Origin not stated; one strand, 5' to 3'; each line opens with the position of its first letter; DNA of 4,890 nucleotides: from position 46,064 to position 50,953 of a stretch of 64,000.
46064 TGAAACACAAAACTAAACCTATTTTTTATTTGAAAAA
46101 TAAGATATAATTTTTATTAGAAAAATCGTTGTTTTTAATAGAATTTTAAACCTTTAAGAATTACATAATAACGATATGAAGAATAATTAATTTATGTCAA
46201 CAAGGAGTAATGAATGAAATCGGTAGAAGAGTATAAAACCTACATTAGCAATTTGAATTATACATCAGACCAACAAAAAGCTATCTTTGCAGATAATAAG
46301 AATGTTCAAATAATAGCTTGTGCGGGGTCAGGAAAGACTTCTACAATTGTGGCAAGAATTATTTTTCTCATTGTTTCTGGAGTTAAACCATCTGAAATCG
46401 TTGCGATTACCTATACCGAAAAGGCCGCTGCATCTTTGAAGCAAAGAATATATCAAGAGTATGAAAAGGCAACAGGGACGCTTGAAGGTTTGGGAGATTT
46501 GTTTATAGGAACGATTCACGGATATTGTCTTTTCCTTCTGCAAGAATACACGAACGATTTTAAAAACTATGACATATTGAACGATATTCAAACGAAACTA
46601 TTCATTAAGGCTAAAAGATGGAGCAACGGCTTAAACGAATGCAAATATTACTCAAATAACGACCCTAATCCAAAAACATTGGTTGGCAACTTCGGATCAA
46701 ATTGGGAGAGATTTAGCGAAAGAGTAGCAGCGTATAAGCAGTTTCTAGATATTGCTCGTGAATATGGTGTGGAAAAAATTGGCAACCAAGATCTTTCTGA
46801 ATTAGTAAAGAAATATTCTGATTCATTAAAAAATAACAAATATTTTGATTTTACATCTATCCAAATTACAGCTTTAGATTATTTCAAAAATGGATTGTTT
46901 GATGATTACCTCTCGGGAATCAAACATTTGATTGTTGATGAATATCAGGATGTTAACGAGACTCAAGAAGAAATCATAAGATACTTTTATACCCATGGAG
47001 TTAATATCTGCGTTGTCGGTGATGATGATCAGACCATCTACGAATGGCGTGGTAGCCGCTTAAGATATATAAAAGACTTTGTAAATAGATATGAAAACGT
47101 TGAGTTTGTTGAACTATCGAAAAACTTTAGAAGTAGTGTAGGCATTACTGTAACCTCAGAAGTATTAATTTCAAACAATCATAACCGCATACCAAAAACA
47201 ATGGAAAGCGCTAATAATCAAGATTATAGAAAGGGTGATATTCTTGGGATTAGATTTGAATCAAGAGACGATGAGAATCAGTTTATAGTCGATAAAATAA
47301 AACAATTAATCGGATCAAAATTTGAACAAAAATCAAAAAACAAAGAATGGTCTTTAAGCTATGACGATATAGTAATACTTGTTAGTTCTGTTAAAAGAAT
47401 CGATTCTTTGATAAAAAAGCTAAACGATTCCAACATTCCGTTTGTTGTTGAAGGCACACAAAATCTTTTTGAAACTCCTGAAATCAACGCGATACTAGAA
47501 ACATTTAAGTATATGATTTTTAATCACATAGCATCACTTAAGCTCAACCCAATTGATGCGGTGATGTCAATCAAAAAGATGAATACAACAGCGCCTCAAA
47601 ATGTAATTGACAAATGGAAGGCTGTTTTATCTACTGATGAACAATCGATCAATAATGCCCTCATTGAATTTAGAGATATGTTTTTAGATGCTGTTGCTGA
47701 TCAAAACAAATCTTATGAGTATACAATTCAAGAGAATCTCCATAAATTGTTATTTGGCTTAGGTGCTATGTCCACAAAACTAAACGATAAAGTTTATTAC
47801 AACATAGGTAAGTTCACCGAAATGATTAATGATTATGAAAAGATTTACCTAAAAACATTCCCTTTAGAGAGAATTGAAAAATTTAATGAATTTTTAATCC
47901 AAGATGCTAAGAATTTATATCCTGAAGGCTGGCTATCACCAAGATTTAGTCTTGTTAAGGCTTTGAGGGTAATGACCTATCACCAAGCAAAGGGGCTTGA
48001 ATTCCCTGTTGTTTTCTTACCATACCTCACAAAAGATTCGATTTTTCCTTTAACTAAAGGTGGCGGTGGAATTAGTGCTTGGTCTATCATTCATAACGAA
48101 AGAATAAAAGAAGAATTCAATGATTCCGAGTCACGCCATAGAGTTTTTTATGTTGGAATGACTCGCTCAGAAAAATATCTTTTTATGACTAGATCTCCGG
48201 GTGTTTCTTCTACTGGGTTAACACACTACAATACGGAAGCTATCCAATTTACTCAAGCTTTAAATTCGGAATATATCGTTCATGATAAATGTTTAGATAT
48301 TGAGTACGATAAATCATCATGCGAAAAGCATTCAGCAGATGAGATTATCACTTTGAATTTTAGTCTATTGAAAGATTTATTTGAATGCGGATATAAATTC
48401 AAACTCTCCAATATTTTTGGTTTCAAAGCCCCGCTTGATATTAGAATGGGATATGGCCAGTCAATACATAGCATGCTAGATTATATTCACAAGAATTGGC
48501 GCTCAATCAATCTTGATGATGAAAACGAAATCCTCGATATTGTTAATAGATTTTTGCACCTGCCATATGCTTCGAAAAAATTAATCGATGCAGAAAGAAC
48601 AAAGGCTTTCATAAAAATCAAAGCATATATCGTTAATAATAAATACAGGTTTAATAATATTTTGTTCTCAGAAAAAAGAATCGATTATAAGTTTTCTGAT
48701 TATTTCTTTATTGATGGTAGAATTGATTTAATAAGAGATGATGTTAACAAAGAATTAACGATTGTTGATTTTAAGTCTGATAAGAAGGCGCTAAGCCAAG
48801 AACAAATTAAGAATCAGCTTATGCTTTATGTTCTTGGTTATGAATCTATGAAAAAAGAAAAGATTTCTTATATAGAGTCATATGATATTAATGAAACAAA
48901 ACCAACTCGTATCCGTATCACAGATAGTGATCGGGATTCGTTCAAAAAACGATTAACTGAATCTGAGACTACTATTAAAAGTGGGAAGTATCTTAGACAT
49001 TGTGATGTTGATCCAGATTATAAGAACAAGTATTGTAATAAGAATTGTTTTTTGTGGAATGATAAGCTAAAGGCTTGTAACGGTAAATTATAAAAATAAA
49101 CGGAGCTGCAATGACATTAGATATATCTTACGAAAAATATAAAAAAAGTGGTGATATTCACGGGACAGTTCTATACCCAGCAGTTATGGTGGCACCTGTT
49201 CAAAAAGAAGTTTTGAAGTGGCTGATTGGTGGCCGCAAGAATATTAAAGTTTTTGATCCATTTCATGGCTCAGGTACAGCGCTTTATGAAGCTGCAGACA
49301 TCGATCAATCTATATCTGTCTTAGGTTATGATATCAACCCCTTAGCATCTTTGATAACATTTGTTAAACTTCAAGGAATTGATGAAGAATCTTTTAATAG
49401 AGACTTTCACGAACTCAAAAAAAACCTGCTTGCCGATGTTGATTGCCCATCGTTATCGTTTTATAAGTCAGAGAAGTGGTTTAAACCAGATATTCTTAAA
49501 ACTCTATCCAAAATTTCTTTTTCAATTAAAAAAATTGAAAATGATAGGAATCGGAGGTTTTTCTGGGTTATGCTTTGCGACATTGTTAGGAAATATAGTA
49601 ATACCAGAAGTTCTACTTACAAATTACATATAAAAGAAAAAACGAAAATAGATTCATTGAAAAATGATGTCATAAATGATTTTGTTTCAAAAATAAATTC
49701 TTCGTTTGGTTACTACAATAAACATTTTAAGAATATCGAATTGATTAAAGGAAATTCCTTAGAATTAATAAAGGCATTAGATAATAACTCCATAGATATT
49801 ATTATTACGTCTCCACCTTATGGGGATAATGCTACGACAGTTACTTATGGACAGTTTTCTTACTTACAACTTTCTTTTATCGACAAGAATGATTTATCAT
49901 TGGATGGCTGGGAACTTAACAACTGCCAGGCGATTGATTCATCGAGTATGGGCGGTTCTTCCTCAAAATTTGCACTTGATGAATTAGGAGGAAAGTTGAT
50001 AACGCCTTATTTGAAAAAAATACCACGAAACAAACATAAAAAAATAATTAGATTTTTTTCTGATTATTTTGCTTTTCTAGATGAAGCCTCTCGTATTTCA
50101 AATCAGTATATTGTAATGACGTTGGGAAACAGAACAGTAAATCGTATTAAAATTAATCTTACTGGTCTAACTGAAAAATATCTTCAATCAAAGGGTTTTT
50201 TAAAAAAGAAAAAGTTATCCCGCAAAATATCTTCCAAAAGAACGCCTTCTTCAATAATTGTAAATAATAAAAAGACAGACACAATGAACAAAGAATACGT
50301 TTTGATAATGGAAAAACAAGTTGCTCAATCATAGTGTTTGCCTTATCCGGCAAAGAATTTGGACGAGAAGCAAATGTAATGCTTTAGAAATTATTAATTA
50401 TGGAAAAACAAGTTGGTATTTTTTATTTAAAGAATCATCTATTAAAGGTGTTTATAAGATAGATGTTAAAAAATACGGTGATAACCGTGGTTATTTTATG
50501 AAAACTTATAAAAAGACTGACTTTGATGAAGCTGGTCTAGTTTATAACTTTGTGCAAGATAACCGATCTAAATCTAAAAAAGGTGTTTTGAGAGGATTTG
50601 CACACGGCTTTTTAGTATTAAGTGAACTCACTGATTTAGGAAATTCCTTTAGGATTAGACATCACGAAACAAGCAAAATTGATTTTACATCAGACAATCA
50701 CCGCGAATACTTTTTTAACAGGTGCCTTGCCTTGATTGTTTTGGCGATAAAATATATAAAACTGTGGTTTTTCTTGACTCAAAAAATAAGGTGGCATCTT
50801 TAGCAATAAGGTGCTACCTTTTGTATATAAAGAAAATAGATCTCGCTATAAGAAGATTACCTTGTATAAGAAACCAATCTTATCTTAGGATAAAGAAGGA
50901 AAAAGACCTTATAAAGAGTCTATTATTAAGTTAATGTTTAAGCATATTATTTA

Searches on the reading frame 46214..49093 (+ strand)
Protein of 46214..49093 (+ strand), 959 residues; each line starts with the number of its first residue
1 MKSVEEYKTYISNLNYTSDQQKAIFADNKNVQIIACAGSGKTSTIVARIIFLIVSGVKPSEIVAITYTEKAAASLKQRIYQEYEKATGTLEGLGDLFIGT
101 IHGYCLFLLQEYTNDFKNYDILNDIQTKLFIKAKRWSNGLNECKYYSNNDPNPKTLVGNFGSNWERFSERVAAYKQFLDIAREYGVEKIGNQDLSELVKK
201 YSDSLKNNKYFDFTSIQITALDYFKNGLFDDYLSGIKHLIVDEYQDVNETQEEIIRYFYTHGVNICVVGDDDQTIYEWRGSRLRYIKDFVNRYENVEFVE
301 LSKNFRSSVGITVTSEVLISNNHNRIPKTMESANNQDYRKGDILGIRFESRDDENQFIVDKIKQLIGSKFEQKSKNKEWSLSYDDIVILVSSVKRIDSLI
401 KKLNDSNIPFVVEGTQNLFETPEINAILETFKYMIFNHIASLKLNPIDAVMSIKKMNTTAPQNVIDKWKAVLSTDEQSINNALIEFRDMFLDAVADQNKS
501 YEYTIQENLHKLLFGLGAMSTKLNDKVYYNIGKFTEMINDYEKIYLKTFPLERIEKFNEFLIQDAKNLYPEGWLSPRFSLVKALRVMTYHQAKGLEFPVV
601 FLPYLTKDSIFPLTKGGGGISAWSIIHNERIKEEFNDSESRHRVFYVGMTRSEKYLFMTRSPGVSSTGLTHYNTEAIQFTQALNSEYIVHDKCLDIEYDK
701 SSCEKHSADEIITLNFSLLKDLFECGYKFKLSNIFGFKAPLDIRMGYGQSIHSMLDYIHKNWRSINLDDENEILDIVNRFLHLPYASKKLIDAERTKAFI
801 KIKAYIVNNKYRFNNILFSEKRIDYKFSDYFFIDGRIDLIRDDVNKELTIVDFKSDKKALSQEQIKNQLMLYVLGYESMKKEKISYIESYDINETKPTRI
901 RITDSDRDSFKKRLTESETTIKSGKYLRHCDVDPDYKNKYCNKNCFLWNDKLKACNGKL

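Call 4: search_protein_families(library=padloc, proteins=[window:46214-49093:+], max_evalue=0.01)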
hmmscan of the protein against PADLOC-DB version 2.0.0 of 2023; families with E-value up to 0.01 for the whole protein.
window:46214-49093:+ (959 aa): 42 families (the best 25 are shown)
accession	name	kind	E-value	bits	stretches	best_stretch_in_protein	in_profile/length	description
PDLC00117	GajB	-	9.8e-58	194.1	1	3-685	3-598/604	UrvD helicase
PDLC00132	GajB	-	2.3e-55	186.4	1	15-659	3-599/625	UrvD helicase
PDLC03802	RTasHel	-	5.2e-52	175.6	2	17-507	7-417/675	DRT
PDLC00114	GajB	-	1.7e-41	140.6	1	17-661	9-612/635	UrvD helicase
PDLC00123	GajB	-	2.3e-39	133.4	3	231-493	171-411/540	UrvD helicase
PDLC00127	GajB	-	6.9e-37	125.2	1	17-672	9-578/594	UrvD helicase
PDLC00103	GajB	-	1.1e-34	118.3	1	20-664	21-580/612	UrvD helicase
PDLC00107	GajB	-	6e-34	115.6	2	18-503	18-453/587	UrvD helicase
PDLC00130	GajB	-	9.5e-30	101.4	2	16-322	4-293/589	UrvD helicase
PDLC00112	GajB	-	9.9e-29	98.4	2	237-314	213-290/581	UrvD helicase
PDLC00122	GajB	-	1.6e-26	91.3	2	238-435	165-339/502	UrvD helicase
PDLC00110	GajB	-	1.6e-26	91.1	1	16-434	46-472/725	UrvD helicase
PDLC00136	GajB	-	4.5e-26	89.9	1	18-322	7-292/570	UrvD helicase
PDLC00129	GajB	-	2.2e-25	87.3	1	14-481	10-441/594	UrvD helicase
PDLC00106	GajB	-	2e-22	77.5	2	238-324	208-293/577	UrvD helicase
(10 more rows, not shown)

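Call 45: search_protein_families(library=pfam, proteins=[window:46214-49093:+], max_evalue=0.001)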
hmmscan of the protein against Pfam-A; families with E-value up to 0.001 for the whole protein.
window:46214-49093:+ (959 aa): 7 families
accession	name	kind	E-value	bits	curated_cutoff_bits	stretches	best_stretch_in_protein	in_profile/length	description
PF00580.27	UvrD-helicase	-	1.1e-52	179.9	23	1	18-293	3-270/271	UvrD/REP helicase N-terminal domain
PF13361.12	UvrD_C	-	4.2e-32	112.3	25.6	1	300-660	2-347/350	UvrD-like helicase C-terminal domain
PF13245.12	AAA_19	-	9.9e-19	68.3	25.1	1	20-277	1-132/134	AAA domain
PF12705.13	PDDEXK_1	-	6.4e-13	49.6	22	1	714-920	2-220/247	PD-(D/E)XK nuclease superfamily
PF13538.12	UvrD_C_2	-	6.4e-09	36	27.4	1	585-608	3-28/52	UvrD-like helicase C-terminal domain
PF01443.25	Viral_helicase1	-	7e-06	26.5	21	0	35-87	5-54/228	Viral superfamily 1 RNA helicase core domain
PF13604.12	AAA_30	-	0.00066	19.9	27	0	20-79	6-66/191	AAA domain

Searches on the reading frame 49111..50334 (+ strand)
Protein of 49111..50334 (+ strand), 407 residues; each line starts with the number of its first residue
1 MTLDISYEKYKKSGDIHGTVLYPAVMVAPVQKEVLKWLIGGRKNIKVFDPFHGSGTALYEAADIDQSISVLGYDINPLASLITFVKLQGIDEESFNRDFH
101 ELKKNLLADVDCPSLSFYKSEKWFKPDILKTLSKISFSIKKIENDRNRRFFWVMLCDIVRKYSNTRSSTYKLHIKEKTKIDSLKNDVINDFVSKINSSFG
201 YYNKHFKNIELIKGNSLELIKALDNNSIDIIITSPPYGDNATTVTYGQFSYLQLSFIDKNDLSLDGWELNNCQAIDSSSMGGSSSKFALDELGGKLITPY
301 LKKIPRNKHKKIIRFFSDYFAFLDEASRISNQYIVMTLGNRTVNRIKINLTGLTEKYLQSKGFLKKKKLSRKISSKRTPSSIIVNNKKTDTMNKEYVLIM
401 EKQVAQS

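Call 45: search_protein_families(library=pfam, proteins=[window:49111-50334:+], max_evalue=0.001)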
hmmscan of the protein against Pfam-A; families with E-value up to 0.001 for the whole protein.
window:49111-50334:+ (407 aa): 1 family
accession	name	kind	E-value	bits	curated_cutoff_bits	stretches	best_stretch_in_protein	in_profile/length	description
PF01170.24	UPF0020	-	3.9e-06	27.1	22.3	0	209-245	105-139/197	RMKL-like, methyltransferase domain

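Call 81: search_protein_families(library=padloc, proteins=[window:49111-50334:+], max_evalue=0.001)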
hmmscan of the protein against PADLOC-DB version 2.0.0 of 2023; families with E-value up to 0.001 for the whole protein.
window:49111-50334:+ (407 aa): 25 families
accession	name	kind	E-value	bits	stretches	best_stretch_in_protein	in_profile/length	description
PDLC03322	MTase_II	-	1.8e-60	203.1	1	16-404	36-444/446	Type II methyltransferase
PDLC03360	MTase_II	-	2.9e-52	176.2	1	11-402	31-441/441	Type II methyltransferase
PDLC03239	MTase_II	-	3e-19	67.1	1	32-256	81-310/442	Type II methyltransferase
PDLC03364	MTase_II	-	2.1e-17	61.2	1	13-255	29-267/380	Type II methyltransferase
PDLC03224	MTase_II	-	3.7e-15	53.8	1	42-240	92-309/481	Type II methyltransferase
PDLC03377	MTase_II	-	7.8e-15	52.4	1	20-262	99-352/504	Type II methyltransferase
PDLC03380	MTase_II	-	7.5e-12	43.1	2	121-264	155-296/393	Type II methyltransferase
PDLC03353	MTase_II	-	6.5e-11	40.2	1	205-240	6-38/260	Type II methyltransferase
PDLC03387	MTase_II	-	7.8e-10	36.4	1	205-239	8-42/289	Type II methyltransferase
PDLC03371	MTase_II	-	4.5e-09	34.2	1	205-238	7-40/260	Type II methyltransferase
PDLC03369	MTase_II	-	4.6e-09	33.6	1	117-244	235-367/532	Type II methyltransferase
PDLC03325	MTase_II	-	2.4e-07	27.8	1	46-122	94-168/426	Type II methyltransferase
PDLC03350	MTase_II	-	2.8e-07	28.3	0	157-237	2-85/312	Type II methyltransferase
PDLC03299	MTase_II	-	4.7e-07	27.6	1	208-237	14-43/296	Type II methyltransferase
PDLC02189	DUF1156_MTase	-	1.5e-06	24.7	0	45-107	165-226/944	-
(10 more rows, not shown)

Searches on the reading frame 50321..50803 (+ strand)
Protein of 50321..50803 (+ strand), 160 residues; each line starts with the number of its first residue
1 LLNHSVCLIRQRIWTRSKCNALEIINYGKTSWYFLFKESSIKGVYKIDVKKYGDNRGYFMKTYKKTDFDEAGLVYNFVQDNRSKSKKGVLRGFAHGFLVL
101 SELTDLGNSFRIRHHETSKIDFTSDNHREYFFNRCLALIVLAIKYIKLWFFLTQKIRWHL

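Call 45: search_protein_families(library=pfam, proteins=[window:50321-50803:+], max_evalue=0.001)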
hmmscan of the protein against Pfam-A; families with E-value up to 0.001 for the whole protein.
window:50321-50803:+ (160 aa): 1 family
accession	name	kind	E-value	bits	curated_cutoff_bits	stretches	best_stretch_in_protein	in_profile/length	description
PF00908.23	dTDP_sugar_isom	-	4.9e-17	62.6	27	1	39-92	2-55/168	dTDP-4-dehydrorhamnose 3,5-epimerase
